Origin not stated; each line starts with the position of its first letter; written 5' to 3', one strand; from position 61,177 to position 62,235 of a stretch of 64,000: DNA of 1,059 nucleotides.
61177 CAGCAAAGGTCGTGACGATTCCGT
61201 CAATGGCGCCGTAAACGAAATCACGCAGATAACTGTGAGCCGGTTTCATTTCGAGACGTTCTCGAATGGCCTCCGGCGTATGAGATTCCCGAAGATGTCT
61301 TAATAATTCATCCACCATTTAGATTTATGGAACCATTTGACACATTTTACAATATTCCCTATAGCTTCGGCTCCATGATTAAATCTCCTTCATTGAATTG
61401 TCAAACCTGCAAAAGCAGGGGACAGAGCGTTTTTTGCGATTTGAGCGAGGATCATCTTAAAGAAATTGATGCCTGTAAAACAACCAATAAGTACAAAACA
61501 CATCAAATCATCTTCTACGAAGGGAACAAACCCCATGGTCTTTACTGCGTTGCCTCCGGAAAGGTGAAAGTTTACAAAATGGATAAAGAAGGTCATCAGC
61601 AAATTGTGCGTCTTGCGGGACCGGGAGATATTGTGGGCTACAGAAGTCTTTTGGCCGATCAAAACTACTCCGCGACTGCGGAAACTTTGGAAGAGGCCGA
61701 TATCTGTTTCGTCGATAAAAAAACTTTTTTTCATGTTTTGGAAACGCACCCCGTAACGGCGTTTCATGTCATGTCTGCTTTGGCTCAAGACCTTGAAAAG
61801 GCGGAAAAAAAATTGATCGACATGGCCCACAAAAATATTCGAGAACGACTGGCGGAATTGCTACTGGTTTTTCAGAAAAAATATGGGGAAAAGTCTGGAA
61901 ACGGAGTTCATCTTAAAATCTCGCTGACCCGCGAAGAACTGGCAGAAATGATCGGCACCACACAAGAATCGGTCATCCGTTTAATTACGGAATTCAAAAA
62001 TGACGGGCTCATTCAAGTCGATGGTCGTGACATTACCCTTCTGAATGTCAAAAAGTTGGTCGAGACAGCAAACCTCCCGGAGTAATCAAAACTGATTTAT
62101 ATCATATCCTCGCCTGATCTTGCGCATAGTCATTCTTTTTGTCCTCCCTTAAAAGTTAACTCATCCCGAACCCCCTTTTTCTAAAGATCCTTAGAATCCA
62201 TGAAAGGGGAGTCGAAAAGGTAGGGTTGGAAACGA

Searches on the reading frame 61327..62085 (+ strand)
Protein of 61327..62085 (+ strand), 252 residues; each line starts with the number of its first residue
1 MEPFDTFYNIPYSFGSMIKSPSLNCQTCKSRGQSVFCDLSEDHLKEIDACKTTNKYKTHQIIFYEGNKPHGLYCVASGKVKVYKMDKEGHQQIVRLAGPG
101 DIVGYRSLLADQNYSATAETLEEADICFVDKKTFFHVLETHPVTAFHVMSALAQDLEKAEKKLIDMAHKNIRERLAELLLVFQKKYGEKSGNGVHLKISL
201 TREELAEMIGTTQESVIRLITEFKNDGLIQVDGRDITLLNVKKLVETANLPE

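Call 20: search_protein_families(library=pfam, proteins=[window:61327-62085:+], max_evalue=0.001)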
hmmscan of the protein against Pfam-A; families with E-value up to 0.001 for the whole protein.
window:61327-62085:+ (252 aa): 3 families
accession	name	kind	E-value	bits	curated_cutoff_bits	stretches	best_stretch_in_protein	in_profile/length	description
PF00027.35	cNMP_binding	-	5.7e-23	81.1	27.5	1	55-141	3-89/89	Cyclic nucleotide-binding domain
PF13545.12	HTH_Crp_2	-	1.2e-18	67.2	27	1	173-245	1-68/70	Crp-like helix-turn-helix domain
PF00325.26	Crp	-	1.7e-06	28.1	21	1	199-229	2-32/32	Bacterial regulatory proteins, crp family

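Call 79: search_protein_families(library=ncbifam, proteins=[window:61327-62085:+], max_evalue=0.00001)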
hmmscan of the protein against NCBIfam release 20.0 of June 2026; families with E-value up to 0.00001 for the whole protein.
window:61327-62085:+ (252 aa): 14 families
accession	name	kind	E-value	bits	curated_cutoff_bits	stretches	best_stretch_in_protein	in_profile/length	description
NF008365.0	PRK11161.1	subfamily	3e-29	102.1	228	1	21-249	16-244/250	fumarate/nitrate reduction transcriptional regulator Fnr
NF045989.1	TransRegFnrLRhodb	equivalog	6.5e-28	97.6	300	1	22-248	7-235/245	transcriptional regulator FnrL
NF008732.0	PRK11753.1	equivalog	8.5e-23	80.9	266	1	50-239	22-211/214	cAMP-activated global transcriptional regulator CRP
NF010499.0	PRK13918.1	equivalog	3.2e-19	69.3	274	1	51-248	12-201/205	CRP/FNR family transcriptional regulator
NF050806.1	TransRegFixKCaul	equivalog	5.2e-19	68.3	300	1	52-239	24-205/215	transcriptional regulator FixK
NF006901.0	PRK09392.1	equivalog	5.8e-19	68.3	211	1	31-248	10-221/236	transcriptional activator FtrB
NF053664.1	TransRegPtrACyano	equivalog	5.9e-19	68.1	300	1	71-234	29-185/196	Crp/Fnr family transcriptional regulator PtrA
NF052518.1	TransRegLdrP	equivalog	2e-17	63.8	300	1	56-248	4-188/195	transcriptional regulator LdrP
TIGR03697.1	NtcA_cyano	equivalog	1.6e-16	60.6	244.95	1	61-244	3-188/193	global nitrogen regulator NtcA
NF050815.1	TransActFtrBCaul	equivalog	1.3e-08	34.4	300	1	62-248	43-223/251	transcriptional activator FtrB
NF007707.0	PRK10402.1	subfamily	3.2e-08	33.5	180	1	45-248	25-218/226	transcriptional regulator YeiL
NF041163.2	encap_f2b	equivalog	1.5e-07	30.9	400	1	41-160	85-205/450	family 2B encapsulin nanocompartment shell protein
NF058543.1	ActPatMycb56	equivalog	5.6e-07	28.7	460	1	35-148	3-114/317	acetyltransferase Pat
TIGR03896.1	cyc_nuc_ocin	subfamily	8.6e-07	28.6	161.05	1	35-157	145-267/317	bacteriocin-type transport-associated protein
